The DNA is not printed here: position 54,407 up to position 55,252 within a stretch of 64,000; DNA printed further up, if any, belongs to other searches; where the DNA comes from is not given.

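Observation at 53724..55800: Candidate new RNA cut-and-repair conflict system: ATPase + PIN nuclease + RNA ligase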

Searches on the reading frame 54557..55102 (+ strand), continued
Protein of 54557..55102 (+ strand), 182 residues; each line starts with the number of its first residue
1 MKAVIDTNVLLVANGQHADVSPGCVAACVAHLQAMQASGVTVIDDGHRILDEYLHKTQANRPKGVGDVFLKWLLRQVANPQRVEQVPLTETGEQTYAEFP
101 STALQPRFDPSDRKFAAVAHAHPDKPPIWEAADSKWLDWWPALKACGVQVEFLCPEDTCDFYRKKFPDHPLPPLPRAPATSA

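Call 43: get_annotated_region(hit=H12, flank=6000)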
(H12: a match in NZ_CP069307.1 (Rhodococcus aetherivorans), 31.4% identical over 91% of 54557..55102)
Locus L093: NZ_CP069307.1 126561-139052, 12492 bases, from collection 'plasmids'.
description: Rhodococcus aetherivorans isolate PSBB011 plasmid unnamed, complete sequence
organism: Rhodococcus aetherivorans (NCBI taxid 191292)
taxonomy: Bacteria; Actinomycetota; Actinomycetes; Mycobacteriales; Nocardiaceae; Rhodococcus; Rhodococcus aetherivorans
host: -; source: monoisolate,Minnesota; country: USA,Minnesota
typing (MOB-suite, as given by PLSDB): conjugative; relaxase MOBF; mating-pair formation MPF_T
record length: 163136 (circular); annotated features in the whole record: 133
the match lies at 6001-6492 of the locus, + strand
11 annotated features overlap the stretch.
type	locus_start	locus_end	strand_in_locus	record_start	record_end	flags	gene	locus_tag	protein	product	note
CDS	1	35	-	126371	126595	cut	-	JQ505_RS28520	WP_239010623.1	ParB/Srx family N-terminal domain-containing protein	-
CDS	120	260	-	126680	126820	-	-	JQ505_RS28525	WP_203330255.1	hypothetical protein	-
CDS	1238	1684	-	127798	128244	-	-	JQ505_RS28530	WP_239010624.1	ABC transporter permease subunit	GO:0055085 - transmembrane transport [Evidence IEA]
CDS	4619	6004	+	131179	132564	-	-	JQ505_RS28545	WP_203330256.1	DUF3696 domain-containing protein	-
CDS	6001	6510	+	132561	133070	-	-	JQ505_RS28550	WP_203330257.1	hypothetical protein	-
CDS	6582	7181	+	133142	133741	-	-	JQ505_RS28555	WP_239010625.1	RNA ligase family protein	-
CDS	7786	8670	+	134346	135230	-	-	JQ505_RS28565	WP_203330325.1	nucleotide-binding protein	-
CDS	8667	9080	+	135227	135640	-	-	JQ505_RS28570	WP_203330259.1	hypothetical protein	-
CDS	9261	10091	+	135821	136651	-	-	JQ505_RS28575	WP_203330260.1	hypothetical protein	-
CDS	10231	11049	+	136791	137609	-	-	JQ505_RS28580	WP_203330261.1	hypothetical protein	-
CDS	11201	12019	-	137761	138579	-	-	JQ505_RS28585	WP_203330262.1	biosynthetic peptidoglycan transglycosylase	GO:0071555 - cell wall organization [Evidence IEA]; GO:0009252 - peptidoglycan biosynthetic process [Evidence IEA]; ...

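Call 45: predict_structure(alignment_id=A2)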
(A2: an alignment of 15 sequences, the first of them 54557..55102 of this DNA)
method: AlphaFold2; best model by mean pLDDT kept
length: 182 residues; sequences in the alignment: 15
mean_pLDDT: 79.8   pTM: 0.75
mean pLDDT of the five models: 79.8, 75.4, 73.3, 55.1, 41.4
residues with pLDDT >= 90: 6; 70-90: 153; 50-70: 18; < 50: 5
segments of 3 or more residues with pLDDT < 50: 178-182
pLDDT, mean of each block of 10 residues (from residue 1): 85 84 88 88 76 72 81 86 88 88 84 84 76 76 79 76 80 56 35
secondary structure, 60 per line:
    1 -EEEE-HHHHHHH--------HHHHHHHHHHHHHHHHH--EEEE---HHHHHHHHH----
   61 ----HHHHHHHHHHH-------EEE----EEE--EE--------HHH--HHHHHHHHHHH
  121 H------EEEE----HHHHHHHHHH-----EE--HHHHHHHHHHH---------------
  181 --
elements in order: E2-5 H7-13 H22-38 E41-44 H48-56 H65-75 E83-85 E90-92 H110-121 E128-131 H136-145 H155-165

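Call 49: fold_search(model_id=the predicted structure, library=pdb)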
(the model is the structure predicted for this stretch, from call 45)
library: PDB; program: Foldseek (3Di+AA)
matches with E <= 10: 595; with E <= 0.001: 0
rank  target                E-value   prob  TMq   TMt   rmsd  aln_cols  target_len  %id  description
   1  3i8o                  5.7e-03  0.99  0.41  0.51   5.7       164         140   17  A domain of a functionally unknown protein from Methanocaldococcus jannaschii DSM 2661. (released 2009-07-21)
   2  1w8i                  2.7e-02  0.98  0.41  0.47   4.5       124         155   20  The Structure of gene product af1683 from Archaeoglobus fulgidus. (released 2004-11-16)
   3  5wzf_B                2.7e-02  0.95  0.42  0.54   5.7       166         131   13  Crystal structure of Mycobacterium tuberculosis VapC20 (Rv2549c), Sarcin-Ricin loop cleaving toxin (released 2017-10-25)
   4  3zvk_C                3.6e-02  0.97  0.46  0.59   5.8       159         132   14  Crystal structure of VapBC2 from Rickettsia felis bound to a DNA fragment from their promoter (released 2011-12-14)
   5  8xfw_B                4.3e-02  0.57  0.31  0.16   8.1       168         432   14  Crystal structure of MiCGT(M148A/V190T/S121D) in complex with UDP (released 2024-12-18)
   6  5wzf_A                5.8e-02  0.87  0.40  0.52   5.7       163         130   13  Crystal structure of Mycobacterium tuberculosis VapC20 (Rv2549c), Sarcin-Ricin loop cleaving toxin (released 2017-10-25)
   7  5wz4_A                8.9e-02  0.82  0.41  0.53   5.7       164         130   12  Crystal structure of Mycobacterium tuberculosis VapC20 (Rv2549c), Sarcin-Ricin loop cleaving toxin (released 2017-10-25)
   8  6lg0_F                1.3e-01  0.41  0.31  0.16   8.5       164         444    8  Crystal structure of SbCGTa in complex with UDP (released 2020-11-18)
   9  7ch8_I                1.3e-01  0.09  0.19  0.15  13.6       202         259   11  Cryo-EM structure of P.aeruginosa MlaFEBD with ADP-V (released 2021-10-06)
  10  3eis_D                1.3e-01  0.16  0.26  0.21  14.2       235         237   14  Crystal Structure of Arylmalonate Decarboxylase (released 2009-09-22)
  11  8znm_A                1.8e-01  0.23  0.28  0.15   8.0       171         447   15  CRYSTAL STRUCTURE OF DI-C-GLYCOSYLTRANSFERASE GGCGT MUTANT IN COMPLEX WITH UDP-GLC (released 2025-06-04)
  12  6lfz_A                1.9e-01  0.41  0.30  0.16   7.1       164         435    9  Crystal structure of SbCGTb in complex with UDPG (released 2020-11-18)
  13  7va8_B                2.6e-01  0.30  0.30  0.16   7.8       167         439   13  Crystal structure of MiCGT (released 2022-07-06)
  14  1kjn_A                2.6e-01  0.16  0.26  0.30  11.7       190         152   12  Structure of MT0777 (released 2002-08-14)
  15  7owj_C                2.8e-01  0.08  0.17  0.17  10.0       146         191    8  Odinarchaeota Adenylate kinase (OdinAK) in complex with GTP (released 2022-09-28)
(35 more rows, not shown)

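Call 64: search_protein_families(library=pfam, proteins=[L001:7233-7997:+, L093:6582-7178:+], max_evalue=0.01)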
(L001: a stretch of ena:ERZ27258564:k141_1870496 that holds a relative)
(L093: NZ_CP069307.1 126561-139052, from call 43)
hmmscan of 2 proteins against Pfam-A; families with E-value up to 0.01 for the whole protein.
L001:7233-7997:+ (255 aa): 1 family
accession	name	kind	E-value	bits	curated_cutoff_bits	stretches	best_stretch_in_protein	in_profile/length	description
PF13391.12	HNH_2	-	1.7e-10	41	21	1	153-206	1-66/66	HNH endonuclease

L093:6582-7178:+ (199 aa): 1 family
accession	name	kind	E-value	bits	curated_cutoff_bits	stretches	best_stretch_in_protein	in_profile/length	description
PF09414.15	RNA_ligase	-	1.3e-32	113.7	27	1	15-173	3-171/171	RNA ligase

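Call 76: find_encoding_contigs(protein=P0133, flank=4000, max_places=3)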
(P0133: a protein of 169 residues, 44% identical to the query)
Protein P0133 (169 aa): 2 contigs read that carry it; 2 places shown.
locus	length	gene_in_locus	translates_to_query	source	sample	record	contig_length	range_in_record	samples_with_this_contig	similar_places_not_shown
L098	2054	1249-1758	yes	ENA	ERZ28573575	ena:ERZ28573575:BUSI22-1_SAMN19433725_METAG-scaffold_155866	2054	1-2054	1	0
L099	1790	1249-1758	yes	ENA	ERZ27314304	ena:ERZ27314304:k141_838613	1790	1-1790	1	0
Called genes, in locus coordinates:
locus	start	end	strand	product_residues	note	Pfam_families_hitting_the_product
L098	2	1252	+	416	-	?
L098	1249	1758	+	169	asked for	-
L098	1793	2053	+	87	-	?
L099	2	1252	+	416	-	?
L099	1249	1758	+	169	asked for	-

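Call 77: find_encoding_contigs(protein=P0210, flank=4000, max_places=3)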
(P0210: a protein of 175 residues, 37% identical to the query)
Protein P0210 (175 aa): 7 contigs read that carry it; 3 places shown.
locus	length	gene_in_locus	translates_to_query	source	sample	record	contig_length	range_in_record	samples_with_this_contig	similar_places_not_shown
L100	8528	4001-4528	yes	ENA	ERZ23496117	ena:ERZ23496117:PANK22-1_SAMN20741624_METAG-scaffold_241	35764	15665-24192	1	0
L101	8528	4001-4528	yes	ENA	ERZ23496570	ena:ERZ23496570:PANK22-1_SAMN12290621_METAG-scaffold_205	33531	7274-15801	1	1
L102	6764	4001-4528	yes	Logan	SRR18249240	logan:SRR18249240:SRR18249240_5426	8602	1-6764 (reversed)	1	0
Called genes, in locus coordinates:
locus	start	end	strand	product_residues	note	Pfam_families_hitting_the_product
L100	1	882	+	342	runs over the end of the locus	PF03480:DctP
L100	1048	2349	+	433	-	PF02463:SMC_N (faint), PF13175:AAA_15 (weak), PF13476:AAA_23, PF13514:AAA_27 (faint), PF13304:AAA_21, PF13175:AAA_15 (weak)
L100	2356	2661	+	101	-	-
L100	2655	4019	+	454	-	PF13175:AAA_15, PF13476:AAA_23 (weak), PF13304:AAA_21, PF13175:AAA_15, PF12476:DUF3696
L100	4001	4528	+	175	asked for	-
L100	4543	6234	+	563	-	-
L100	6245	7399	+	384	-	PF00149:Metallophos, PF12850:Metallophos_2 (weak), PF12320:SbcD_C (weak)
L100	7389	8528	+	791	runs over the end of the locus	PF02463:SMC_N, PF13476:AAA_23, PF13555:AAA_29 (weak), PF13558:SbcC_Walker_B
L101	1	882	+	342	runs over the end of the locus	PF03480:DctP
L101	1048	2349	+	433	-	PF02463:SMC_N (faint), PF13175:AAA_15 (weak), PF13476:AAA_23, PF13304:AAA_21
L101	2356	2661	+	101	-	-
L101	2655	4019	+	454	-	PF13175:AAA_15, PF13476:AAA_23 (weak), PF13304:AAA_21, PF13175:AAA_15, PF12476:DUF3696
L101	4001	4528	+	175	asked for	-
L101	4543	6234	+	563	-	-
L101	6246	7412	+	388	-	PF00149:Metallophos, PF12850:Metallophos_2 (faint), PF12320:SbcD_C (weak)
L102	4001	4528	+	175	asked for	-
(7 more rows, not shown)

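Call 78: find_encoding_contigs(protein=P0124, flank=4000, max_places=3)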
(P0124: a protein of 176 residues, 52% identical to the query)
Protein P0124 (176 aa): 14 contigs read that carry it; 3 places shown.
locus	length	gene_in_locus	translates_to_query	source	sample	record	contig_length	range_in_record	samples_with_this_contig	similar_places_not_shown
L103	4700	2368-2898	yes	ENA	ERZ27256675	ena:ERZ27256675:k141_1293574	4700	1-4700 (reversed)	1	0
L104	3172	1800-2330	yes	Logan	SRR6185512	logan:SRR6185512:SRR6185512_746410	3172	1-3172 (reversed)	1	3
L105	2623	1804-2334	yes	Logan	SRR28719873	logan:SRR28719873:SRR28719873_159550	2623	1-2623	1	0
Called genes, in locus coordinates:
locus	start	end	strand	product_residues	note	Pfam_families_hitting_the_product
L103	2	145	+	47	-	?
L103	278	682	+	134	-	-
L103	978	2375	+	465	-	PF13175:AAA_15 (weak), PF13304:AAA_21, PF13175:AAA_15, PF12476:DUF3696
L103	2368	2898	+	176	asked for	-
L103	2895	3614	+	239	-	PF09414:RNA_ligase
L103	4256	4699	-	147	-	?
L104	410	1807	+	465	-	PF13175:AAA_15 (weak), PF13304:AAA_21, PF13175:AAA_15, PF12476:DUF3696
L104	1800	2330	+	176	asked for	-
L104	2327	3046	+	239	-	PF09414:RNA_ligase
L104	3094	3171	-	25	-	?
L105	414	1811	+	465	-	PF13175:AAA_15 (weak), PF13304:AAA_21, PF13175:AAA_15, PF12476:DUF3696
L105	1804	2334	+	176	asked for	-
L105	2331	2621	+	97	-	?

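Call 79: find_encoding_contigs(protein=P0140, flank=4000, max_places=3)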
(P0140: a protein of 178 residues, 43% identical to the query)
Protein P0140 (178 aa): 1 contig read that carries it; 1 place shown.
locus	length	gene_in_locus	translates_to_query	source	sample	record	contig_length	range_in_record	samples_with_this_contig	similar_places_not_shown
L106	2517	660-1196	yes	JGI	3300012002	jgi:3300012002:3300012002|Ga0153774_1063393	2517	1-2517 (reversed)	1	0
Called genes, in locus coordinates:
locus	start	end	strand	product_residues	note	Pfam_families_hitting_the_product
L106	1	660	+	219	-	?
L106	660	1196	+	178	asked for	-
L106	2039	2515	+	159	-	?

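Call 80: find_encoding_contigs(protein=P0151, flank=4000, max_places=3)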
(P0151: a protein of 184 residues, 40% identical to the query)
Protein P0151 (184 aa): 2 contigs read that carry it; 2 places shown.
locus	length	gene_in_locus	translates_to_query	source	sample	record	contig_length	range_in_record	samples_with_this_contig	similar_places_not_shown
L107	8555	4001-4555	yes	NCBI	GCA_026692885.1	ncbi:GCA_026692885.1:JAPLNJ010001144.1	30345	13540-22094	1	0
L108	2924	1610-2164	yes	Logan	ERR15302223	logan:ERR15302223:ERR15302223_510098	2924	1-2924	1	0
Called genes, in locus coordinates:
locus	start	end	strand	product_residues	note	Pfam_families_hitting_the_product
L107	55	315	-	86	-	-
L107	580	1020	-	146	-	-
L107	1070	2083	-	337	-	PF07963:N_methyl, PF07596:SBP_bac_10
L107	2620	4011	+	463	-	PF13175:AAA_15, PF13304:AAA_21, PF13175:AAA_15, PF12476:DUF3696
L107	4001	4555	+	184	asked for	-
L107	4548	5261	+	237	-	PF09414:RNA_ligase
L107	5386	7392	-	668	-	PF22745:Nlig-Ia, PF01653:DNA_ligase_aden, PF14520:HHH_5 (faint), PF03120:OB_DNA_ligase, PF03119:DNA_ligase_ZBD, PF12826:HHH_2, PF00533:BRCT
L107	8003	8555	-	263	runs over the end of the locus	PF00106:adh_short, PF08659:KR (weak), PF13561:adh_short_C2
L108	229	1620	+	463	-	PF13175:AAA_15, PF13304:AAA_21, PF13175:AAA_15, PF12476:DUF3696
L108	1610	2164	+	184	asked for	-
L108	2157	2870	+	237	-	PF09414:RNA_ligase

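Call 81: find_encoding_contigs(protein=P0190, flank=4000, max_places=3)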
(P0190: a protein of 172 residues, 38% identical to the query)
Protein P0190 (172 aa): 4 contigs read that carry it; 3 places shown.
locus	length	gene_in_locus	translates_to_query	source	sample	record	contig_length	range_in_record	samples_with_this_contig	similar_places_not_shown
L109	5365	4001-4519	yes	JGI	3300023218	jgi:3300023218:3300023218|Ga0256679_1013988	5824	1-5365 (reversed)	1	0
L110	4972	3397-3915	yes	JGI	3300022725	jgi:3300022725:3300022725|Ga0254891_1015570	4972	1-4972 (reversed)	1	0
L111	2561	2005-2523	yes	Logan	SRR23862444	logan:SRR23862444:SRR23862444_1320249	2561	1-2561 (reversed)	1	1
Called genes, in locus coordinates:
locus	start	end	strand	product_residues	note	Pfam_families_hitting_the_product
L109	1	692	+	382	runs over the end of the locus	?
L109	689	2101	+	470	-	PF01420:Methylase_S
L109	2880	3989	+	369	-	PF13304:AAA_21, PF13175:AAA_15, PF12476:DUF3696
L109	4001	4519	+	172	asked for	-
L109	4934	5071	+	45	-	-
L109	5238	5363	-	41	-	?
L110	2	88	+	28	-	?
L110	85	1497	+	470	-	PF01420:Methylase_S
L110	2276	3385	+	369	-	PF13304:AAA_21, PF13175:AAA_15, PF12476:DUF3696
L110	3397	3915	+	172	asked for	-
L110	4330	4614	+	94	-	-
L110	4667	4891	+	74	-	-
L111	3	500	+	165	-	?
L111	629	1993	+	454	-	PF13175:AAA_15, PF13476:AAA_23 (faint), PF13304:AAA_21, PF13175:AAA_15, PF12476:DUF3696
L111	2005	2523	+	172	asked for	-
